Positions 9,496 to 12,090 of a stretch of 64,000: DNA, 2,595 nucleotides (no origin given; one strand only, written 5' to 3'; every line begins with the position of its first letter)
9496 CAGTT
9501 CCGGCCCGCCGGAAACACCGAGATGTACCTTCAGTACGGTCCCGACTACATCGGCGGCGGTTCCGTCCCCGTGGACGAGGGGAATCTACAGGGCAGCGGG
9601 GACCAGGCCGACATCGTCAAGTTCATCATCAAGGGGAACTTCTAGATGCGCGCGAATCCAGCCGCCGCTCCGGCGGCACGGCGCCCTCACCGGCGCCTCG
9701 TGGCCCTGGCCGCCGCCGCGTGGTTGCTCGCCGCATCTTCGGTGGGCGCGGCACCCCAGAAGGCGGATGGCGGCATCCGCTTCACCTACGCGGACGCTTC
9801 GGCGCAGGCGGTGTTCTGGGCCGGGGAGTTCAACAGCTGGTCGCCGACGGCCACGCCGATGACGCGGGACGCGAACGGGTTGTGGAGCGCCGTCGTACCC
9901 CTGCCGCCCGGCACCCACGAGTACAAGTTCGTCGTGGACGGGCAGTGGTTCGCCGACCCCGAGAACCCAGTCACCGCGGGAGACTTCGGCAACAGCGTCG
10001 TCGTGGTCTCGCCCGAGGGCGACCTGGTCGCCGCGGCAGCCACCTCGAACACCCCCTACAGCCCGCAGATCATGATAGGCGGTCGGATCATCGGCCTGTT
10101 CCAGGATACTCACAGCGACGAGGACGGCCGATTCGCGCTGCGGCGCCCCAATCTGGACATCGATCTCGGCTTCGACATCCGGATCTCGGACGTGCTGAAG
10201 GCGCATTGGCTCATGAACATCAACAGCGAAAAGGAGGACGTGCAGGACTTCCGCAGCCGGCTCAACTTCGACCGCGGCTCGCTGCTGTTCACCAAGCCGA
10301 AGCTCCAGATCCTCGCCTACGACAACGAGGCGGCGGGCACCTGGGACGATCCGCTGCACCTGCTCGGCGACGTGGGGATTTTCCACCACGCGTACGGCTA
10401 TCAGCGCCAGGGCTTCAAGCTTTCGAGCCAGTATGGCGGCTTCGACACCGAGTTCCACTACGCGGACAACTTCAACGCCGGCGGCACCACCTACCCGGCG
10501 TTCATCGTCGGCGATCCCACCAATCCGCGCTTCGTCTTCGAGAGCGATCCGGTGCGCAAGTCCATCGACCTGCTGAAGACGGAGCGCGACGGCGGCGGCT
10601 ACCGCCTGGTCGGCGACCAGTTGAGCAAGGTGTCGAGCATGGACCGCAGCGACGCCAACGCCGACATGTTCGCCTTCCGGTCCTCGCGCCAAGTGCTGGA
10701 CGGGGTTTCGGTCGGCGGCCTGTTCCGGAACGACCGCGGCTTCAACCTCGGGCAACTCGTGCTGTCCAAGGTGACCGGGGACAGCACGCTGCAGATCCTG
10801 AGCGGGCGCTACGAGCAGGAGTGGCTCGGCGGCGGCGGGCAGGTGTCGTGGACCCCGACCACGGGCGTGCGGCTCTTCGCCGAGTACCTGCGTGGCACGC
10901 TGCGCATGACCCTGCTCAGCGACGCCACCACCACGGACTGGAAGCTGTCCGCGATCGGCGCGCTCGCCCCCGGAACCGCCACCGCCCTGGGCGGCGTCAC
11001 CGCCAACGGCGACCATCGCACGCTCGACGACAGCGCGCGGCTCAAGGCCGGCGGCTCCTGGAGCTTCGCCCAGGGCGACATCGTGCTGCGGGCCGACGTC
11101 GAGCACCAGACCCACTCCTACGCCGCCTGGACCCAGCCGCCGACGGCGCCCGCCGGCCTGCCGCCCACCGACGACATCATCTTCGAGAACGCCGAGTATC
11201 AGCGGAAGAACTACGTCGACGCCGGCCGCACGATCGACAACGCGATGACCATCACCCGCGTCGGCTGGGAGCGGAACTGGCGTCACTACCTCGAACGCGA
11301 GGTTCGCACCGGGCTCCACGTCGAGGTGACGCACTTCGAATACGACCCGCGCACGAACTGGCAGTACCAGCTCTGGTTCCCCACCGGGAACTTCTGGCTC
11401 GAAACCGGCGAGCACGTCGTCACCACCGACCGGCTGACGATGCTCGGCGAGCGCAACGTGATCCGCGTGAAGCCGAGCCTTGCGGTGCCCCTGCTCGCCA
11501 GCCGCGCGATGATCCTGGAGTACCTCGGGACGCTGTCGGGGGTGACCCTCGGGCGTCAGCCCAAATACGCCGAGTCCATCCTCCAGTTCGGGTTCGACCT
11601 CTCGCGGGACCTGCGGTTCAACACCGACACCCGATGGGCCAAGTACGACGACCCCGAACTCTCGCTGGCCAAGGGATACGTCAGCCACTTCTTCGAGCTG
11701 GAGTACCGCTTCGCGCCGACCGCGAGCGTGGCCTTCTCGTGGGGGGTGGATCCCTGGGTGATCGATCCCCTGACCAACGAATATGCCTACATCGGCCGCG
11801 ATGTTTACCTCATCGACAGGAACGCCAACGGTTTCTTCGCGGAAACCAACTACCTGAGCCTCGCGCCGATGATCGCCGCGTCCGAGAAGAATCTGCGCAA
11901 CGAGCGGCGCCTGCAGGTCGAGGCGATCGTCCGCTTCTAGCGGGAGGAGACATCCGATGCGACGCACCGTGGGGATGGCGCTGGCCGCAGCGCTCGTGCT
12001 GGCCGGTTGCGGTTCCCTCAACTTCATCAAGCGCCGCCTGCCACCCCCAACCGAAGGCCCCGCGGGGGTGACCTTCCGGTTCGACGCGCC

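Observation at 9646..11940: A carbohydrate-binding module fused directly to a large outer-membrane barrel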

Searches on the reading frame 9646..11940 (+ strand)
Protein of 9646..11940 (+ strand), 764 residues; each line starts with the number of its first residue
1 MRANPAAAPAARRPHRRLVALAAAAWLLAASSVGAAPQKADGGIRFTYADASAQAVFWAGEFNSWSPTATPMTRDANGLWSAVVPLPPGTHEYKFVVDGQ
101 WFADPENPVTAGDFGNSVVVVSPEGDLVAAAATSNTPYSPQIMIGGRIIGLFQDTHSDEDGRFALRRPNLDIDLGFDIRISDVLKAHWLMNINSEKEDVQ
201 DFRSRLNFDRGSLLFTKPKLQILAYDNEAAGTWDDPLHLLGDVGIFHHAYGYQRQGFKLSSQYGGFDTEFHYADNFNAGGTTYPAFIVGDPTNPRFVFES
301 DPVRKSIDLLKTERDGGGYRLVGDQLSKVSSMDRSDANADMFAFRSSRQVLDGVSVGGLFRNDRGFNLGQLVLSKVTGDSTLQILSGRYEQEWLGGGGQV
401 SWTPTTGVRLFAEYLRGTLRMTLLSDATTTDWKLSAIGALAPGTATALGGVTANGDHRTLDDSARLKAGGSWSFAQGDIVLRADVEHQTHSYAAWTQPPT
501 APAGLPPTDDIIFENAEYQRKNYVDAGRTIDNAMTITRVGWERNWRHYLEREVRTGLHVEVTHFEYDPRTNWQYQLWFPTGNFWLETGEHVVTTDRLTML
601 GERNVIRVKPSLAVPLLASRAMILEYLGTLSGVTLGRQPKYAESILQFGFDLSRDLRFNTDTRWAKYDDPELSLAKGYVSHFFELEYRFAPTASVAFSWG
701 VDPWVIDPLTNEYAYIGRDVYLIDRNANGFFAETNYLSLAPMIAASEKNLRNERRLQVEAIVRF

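Call 3: search_protein_families(library=pfam, proteins=[window:9646-11940:+], max_evalue=1)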
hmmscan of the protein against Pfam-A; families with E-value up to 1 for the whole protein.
window:9646-11940:+ (764 aa): 3 families
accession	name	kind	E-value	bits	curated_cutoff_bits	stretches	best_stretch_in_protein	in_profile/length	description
PF16561.11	AMPK1_CBM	-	1e-14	54.9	26.8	1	46-121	5-77/85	Glycogen recognition site of AMP-activated protein kinase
PF02922.24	CBM_48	-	1.2e-09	38.8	22.4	1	34-104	3-73/83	Carbohydrate-binding module 48 (Isoamylase N-terminal domain)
PF22058.2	X25_BaPul_like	-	9.1e-05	22.9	27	1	60-102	13-57/87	Pullulanase X25 domain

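Call 5: find_homologous_proteins(query=window:9646-11940:+, max_evalue=0.001)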
Query window:9646-11940:+ (764 aa): 142 proteins with E <= 0.001 among 8000 candidates; the best 120 are listed.
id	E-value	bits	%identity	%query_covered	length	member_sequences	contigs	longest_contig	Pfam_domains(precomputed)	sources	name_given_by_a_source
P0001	0.0e+0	1768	100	100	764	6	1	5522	PF02922.25,PF16561.12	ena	-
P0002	0.0e+0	1307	74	95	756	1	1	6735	PF02922.25,PF16561.12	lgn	-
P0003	0.0e+0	1292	73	95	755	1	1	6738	PF02922.25,PF16561.12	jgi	-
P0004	1.8e-288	977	58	95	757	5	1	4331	PF02922.25,PF16561.12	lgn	-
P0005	3.9e-269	914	55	95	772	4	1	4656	PF02922.25,PF16561.12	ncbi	-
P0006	7.0e-269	913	55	96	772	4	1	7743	PF02922.25,PF16561.12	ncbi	-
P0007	1.2e-261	889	52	98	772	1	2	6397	PF02922.25,PF16561.12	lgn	-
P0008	5.3e-261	887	52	95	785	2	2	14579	PF02922.25,PF16561.12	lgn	-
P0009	3.5e-258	877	53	97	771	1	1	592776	PF02922.25,PF16561.12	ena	-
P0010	1.2e-257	876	54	95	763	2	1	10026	PF02922.25,PF16561.12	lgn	-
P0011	1.8e-256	872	52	96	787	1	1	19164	PF02922.25,PF16561.12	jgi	jgi:hypothetical protein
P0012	9.5e-256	869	52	96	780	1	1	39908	PF02922.25,PF16561.12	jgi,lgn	jgi:hypothetical protein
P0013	1.5e-255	869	52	96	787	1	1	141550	PF02922.25,PF16561.12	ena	-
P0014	1.8e-255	868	52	95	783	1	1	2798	PF02922.25,PF16561.12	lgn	-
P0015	4.1e-255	867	55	95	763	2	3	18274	PF02922.25,PF16561.12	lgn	-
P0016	1.9e-254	865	55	95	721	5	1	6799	PF02922.25,PF16561.12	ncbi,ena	-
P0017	2.7e-253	861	51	99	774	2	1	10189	PF02922.25,PF16561.12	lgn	-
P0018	8.6e-253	859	54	96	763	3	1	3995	PF02922.25,PF16561.12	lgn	-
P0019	8.7e-253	859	51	100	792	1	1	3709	PF02922.25,PF16561.12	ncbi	-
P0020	3.5e-252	857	51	98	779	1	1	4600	PF02922.25,PF16561.12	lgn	-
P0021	4.5e-251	854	51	95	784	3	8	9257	PF02922.25,PF16561.12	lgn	-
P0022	1.3e-250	852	52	96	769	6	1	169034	PF02922.25,PF16561.12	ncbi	-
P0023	2.3e-250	851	52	95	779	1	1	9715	PF02922.25,PF16561.12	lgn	-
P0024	1.9e-249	848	51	97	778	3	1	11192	PF02922.25,PF16561.12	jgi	-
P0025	1.0e-248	846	51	95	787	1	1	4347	PF02922.25,PF16561.12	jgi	jgi:hypothetical protein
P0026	1.2e-247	842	53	95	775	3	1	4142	PF02922.25,PF16561.12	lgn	-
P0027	4.3e-247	841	51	99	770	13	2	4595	PF02922.25,PF16561.12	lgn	-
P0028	4.6e-246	837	50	98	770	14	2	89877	PF02922.25,PF16561.12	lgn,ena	-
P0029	1.8e-245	835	50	97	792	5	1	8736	PF02922.25,PF16561.12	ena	-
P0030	4.1e-245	834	52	95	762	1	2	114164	PF02922.25,PF16561.12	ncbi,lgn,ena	-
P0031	8.0e-245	833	51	95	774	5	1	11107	PF02922.25,PF16561.12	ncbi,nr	ncbi:MAG: glycogen-binding domain-containing protein [Candidatus Eisenbacteria bacterium]|nr:glycoge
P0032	2.2e-244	832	51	96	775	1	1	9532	PF02922.25,PF16561.12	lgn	-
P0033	2.0e-243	829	51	99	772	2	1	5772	PF02922.25,PF16561.12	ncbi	ncbi:MAG: glycogen-binding domain-containing protein [Candidatus Eisenbacteria bacterium]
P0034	5.1e-243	827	51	96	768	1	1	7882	PF02922.25,PF16561.12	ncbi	-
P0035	1.9e-242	825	51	97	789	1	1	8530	PF02922.25,PF16561.12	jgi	jgi:hypothetical protein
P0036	2.0e-242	825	50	99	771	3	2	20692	PF02922.25,PF16561.12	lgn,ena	-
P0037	4.3e-242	824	51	99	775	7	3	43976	PF02922.25,PF16561.12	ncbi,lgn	-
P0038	2.3e-241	822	51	95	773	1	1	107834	PF02922.25,PF16561.12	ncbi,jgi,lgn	-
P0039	2.6e-240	818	51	98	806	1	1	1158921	PF02922.25,PF16561.12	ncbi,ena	-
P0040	9.5e-239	813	50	98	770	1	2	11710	PF02922.25,PF16561.12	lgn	-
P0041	4.1e-238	811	50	98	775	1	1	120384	PF02922.25,PF16561.12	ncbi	-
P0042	5.0e-238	811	50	95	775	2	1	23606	PF02922.25,PF16561.12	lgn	-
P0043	5.6e-237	807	51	96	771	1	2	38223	PF02922.25,PF16561.12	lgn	-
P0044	9.0e-237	807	50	95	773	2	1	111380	PF02922.25,PF16561.12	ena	-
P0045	1.2e-236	806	49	96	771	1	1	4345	PF02922.25,PF16561.12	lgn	-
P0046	1.6e-236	806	49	99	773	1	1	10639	PF02922.25,PF16561.12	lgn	-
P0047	2.1e-236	805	50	95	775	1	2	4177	PF02922.25,PF16561.12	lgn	-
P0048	3.2e-236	805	52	96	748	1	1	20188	PF02922.25,PF16561.12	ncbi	-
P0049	7.4e-236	803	47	100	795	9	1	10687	PF02922.25,PF16561.12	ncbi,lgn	-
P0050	2.5e-235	802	48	100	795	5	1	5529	PF16561.12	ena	-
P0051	1.0e-234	800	49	96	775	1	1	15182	PF02922.25,PF16561.12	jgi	jgi:hypothetical protein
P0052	1.6e-232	792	51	95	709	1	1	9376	PF02922.25,PF16561.12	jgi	jgi:hypothetical protein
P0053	3.5e-232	791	49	95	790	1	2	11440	PF02922.25,PF16561.12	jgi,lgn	-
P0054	8.0e-232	790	49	95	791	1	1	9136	PF02922.25,PF16561.12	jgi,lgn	jgi:hypothetical protein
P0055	1.1e-231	790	50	96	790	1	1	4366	PF02922.25,PF16561.12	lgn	-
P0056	2.7e-231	788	52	98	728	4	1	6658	PF02922.25,PF16561.12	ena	-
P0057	4.4e-231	788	50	96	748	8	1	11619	PF02922.25,PF16561.12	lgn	-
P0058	4.6e-231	788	51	100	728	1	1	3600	PF02922.25,PF16561.12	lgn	-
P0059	1.9e-230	786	50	95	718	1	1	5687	PF02922.25,PF16561.12,PF22058.3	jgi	jgi:hypothetical protein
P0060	3.0e-230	785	50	99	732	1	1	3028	PF02922.25,PF16561.12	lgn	-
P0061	3.2e-230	785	49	94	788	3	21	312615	PF02922.25,PF16561.12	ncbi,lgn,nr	ncbi:MAG: isoamylase early set domain-containing protein [Candidatus Eisenbacteria bacterium]|nr:iso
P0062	1.1e-229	783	51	95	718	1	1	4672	PF02922.25,PF16561.12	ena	-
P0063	7.4e-229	780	48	96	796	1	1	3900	PF02922.25,PF16561.12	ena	-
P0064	1.4e-227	776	50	96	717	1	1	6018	PF02922.25,PF16561.12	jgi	jgi:hypothetical protein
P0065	3.6e-227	775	49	96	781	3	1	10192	PF02922.25,PF16561.12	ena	-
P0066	5.2e-227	774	51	95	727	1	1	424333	PF02922.25,PF16561.12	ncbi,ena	-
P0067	7.8e-227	774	49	95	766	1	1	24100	PF02922.25,PF16561.12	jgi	jgi:hypothetical protein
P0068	8.8e-227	773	50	95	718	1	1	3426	PF02922.25,PF16561.12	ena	-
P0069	9.2e-227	773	48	96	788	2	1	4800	PF02922.25,PF16561.12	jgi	-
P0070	1.8e-226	772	51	95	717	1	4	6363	PF02922.25,PF16561.12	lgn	-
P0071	2.1e-226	772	50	96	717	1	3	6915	PF02922.25,PF16561.12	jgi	jgi:hypothetical protein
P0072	7.7e-225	767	50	95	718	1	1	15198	PF02922.25,PF16561.12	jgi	jgi:hypothetical protein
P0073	1.2e-224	766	49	96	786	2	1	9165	PF02922.25,PF16561.12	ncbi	-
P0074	3.2e-224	765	50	95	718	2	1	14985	PF02922.25,PF16561.12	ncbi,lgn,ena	-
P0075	1.0e-223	763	50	98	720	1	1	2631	PF02922.25,PF16561.12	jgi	jgi:hypothetical protein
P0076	1.2e-223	763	50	95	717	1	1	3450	PF02922.25,PF16561.12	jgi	-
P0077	1.5e-223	763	49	95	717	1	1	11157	PF02922.25,PF16561.12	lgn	-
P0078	3.2e-223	762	50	95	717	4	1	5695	PF02922.25,PF16561.12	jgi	jgi:hypothetical protein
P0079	6.6e-223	761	49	96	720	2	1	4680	PF02922.25,PF16561.12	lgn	-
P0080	2.1e-221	756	49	95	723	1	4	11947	PF02922.25,PF16561.12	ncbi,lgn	-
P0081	2.9e-221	755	48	96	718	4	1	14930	PF02922.25,PF16561.12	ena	-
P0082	6.5e-221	754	48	95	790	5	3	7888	PF02922.25,PF16561.12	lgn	-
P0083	6.5e-221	754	49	95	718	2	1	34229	PF02922.25,PF16561.12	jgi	jgi:hypothetical protein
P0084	1.1e-220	753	50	96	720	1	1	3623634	PF02922.25,PF16561.12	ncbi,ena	-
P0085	1.3e-220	753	46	98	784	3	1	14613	PF02922.25,PF16561.12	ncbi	-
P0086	1.7e-220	753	49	95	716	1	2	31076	PF02922.25,PF16561.12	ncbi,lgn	-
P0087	8.6e-220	750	48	98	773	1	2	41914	PF02922.25,PF16561.12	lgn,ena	-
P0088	8.7e-220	750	49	95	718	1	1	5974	PF02922.25,PF16561.12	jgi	-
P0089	8.0e-219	747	49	98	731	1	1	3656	PF02922.25,PF16561.12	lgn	-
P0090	2.7e-216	739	48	95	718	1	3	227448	PF02922.25,PF16561.12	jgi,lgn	jgi:hypothetical protein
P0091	3.2e-215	735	48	95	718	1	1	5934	PF02922.25,PF16561.12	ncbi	-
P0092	6.8e-215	734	48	95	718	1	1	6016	PF02922.25,PF16561.12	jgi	-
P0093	8.5e-215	734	48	98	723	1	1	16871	PF02922.25,PF16561.12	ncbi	-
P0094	1.6e-207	710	47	98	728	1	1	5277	PF02922.25,PF16561.12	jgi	jgi:hypothetical protein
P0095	7.4e-203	694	46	95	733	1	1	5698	PF02922.25,PF16561.12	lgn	-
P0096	2.5e-202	693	46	96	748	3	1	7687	PF02922.25,PF16561.12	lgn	-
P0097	3.3e-202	692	49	89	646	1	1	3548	PF16561.12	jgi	jgi:hypothetical protein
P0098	9.8e-198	677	45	97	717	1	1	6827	PF02922.25,PF16561.12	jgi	jgi:hypothetical protein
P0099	5.4e-196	672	45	99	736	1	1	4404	PF02922.25,PF16561.12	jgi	-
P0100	2.7e-192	659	47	95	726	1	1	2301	PF02922.25,PF16561.12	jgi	-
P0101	3.5e-190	652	44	99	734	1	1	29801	PF02922.25,PF16561.12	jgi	jgi:hypothetical protein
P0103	1.6e-163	564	43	95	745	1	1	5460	PF02922.25,PF16561.12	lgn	-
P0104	6.4e-162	559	42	96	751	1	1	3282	PF02922.25,PF16561.12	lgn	-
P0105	2.3e-160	554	42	98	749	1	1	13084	PF02922.25,PF16561.12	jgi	jgi:hypothetical protein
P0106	3.8e-160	553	42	99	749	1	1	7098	PF02922.25,PF16561.12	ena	-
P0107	1.4e-158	548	41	98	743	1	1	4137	PF02922.25,PF16561.12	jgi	jgi:hypothetical protein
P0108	1.7e-156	541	41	95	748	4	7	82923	PF02922.25,PF16561.12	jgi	jgi:hypothetical protein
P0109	1.6e-155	538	42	96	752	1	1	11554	PF02922.25,PF16561.12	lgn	-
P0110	1.8e-143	498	40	96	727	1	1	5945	PF02922.25,PF16561.12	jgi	jgi:hypothetical protein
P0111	1.5e-141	492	38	98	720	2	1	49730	PF02922.25,PF16561.12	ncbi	-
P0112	4.5e-141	490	39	96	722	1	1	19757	PF02922.25,PF16561.12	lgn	-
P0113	3.5e-140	487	39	96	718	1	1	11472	PF02922.25,PF16561.12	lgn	-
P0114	3.1e-139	484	39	98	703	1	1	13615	PF02922.25,PF16561.12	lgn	-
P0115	4.6e-137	477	38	95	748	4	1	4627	PF02922.25,PF16561.12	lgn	-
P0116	1.3e-136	475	38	98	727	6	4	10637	PF02922.25,PF16561.12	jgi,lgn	-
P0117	1.9e-134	468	38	96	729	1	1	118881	PF02922.25,PF16561.12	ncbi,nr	ncbi:MAG: glycogen-binding domain-containing protein [Candidatus Eisenbacteria bacterium]|nr:glycoge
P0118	4.8e-134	467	38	100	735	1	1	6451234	PF02922.25,PF16561.12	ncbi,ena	-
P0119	7.0e-134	466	38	97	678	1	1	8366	PF02922.25,PF16561.12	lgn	-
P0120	1.1e-132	462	38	95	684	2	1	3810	PF02922.25,PF16561.12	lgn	-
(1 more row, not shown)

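Call 6: search_protein_families(library=ncbifam, proteins=[window:9646-11940:+], max_evalue=1)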
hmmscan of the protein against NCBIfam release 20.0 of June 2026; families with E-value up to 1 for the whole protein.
window:9646-11940:+ (764 aa): 5 families
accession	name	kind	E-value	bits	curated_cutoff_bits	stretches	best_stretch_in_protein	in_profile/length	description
NF011294.0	PRK14706.1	equivalog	8.6e-06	24.3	1284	1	27-99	24-98/642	1,4-alpha-glucan branching enzyme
NF003811.1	PRK05402.1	equivalog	6.3e-05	21.7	741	1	32-98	17-86/619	1,4-alpha-glucan branching protein GlgB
NF008967.0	PRK12313.1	equivalog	0.0001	20.8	577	1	33-100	27-96/633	1,4-alpha-glucan branching protein GlgB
NF009221.0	PRK12568.1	equivalog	0.0004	18.5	1270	1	42-97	153-208/745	1,4-alpha-glucan branching enzyme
TIGR01515.1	branching_enzym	equivalog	0.002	16.8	463.95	1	33-96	17-83/607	1,4-alpha-glucan branching enzyme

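Call 15: search_solved_structures(query=A1, max_evalue=10)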
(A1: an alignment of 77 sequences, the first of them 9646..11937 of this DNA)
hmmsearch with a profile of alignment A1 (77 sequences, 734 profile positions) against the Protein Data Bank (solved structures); distinct sequences matched with E-value up to 10: 54.
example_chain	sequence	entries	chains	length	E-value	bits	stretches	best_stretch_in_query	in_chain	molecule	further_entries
2f15_A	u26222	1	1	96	1.1e-15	60.2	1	49-117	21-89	5'-AMP-activated protein kinase, beta-2 subunit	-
2lu3_A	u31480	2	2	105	1.4e-15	59.9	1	49-117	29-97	5'-AMP-activated protein kinase subunit beta-2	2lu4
4y0g_A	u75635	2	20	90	1.7e-15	59.6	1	49-110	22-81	5'-AMP-activated protein kinase subunit beta-2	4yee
1z0n_A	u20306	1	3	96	2e-15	59.3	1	49-117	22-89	5'-AMP-activated protein kinase, beta-1 subunit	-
4rer_B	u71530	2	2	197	5.6e-15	57.8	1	49-117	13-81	5'-AMP-activated protein kinase subunit beta-2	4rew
7jhg_B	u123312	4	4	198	5.7e-15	57.8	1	49-117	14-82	5'-AMP-activated protein kinase subunit beta-2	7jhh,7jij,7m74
1z0m_A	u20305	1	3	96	8.7e-15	57.2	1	49-117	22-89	5'-AMP-activated protein kinase, beta-1 subunit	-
6b2e_B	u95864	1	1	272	1e-14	57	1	49-117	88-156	5'-AMP-activated protein kinase subunit beta-2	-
4qfg_B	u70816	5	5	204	1.2e-14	56.8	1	49-117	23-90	5'-AMP-activated protein kinase subunit beta-1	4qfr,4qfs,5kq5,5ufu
4yef_A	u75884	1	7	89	1.5e-14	56.5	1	49-116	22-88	5'-AMP-activated protein kinase subunit beta-1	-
6c9f_B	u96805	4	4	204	1.6e-14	56.3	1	49-117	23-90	5'-AMP-activated protein kinase subunit beta-1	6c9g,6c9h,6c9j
5t5t_B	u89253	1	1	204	1.6e-14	56.3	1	49-117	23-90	5'-AMP-activated protein kinase subunit beta-1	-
6e4t_B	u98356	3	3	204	5e-14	54.7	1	49-117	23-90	5'-AMP-activated protein kinase subunit beta-1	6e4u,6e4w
4zhx_B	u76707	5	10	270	1.2e-13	53.5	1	49-117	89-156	5'-AMP-activated protein kinase subunit beta-1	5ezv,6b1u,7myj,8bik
4cfe_B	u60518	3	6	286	1.3e-13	53.4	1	49-117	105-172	5'-AMP-ACTIVATED PROTEIN KINASE SUBUNIT BETA-1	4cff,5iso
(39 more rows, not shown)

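Call 18: find_encoding_contigs(protein=P0118, flank=10000, max_places=2)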
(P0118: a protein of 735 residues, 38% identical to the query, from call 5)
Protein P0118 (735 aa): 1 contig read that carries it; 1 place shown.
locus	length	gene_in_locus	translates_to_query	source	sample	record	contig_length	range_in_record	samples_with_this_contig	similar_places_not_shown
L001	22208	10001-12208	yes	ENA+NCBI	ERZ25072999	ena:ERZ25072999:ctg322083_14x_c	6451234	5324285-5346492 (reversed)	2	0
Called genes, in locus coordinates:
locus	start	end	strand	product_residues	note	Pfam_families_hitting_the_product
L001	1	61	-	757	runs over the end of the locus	PF08309:LVIVD, PF13860:FlgD_ig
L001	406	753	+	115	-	-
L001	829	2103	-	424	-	PF00128:Alpha-amylase, PF14871:GHL6 (weak), PF00128:Alpha-amylase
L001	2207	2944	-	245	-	PF22058:X25_BaPul_like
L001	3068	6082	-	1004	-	PF02922:CBM_48, PF16561:AMPK1_CBM, PF22058:X25_BaPul_like (weak), PF16561:AMPK1_CBM, PF02922:CBM_48, PF16561:AMPK1_CBM, PF00128:Alpha-amylase, PF16657:Malt_amylase_C, +3 more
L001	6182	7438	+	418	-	-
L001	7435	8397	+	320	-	-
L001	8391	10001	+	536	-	-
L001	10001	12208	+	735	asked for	PF02922:CBM_48, PF16561:AMPK1_CBM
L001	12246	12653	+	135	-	PF02922:CBM_48 (faint), PF16561:AMPK1_CBM (weak)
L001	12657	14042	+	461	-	PF09430:EMC7_beta-sandw (faint), PF13620:CarboxypepD_reg (weak), PF14686:fn3_3 (faint), PF13620:CarboxypepD_reg, PF13715:CarbopepD_reg_2 (weak)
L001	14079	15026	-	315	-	PF01370:Epimerase, PF13460:NAD_binding_10 (weak), PF16363:GDP_Man_Dehyd (weak)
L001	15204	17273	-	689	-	PF13860:FlgD_ig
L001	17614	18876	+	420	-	PF01547:SBP_bac_1, PF13416:SBP_bac_8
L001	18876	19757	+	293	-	PF00528:BPD_transp_1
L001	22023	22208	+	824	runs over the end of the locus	PF02922:CBM_48 (weak), PF00128:Alpha-amylase, PF02806:Alpha-amylase_C, PF13860:FlgD_ig (weak)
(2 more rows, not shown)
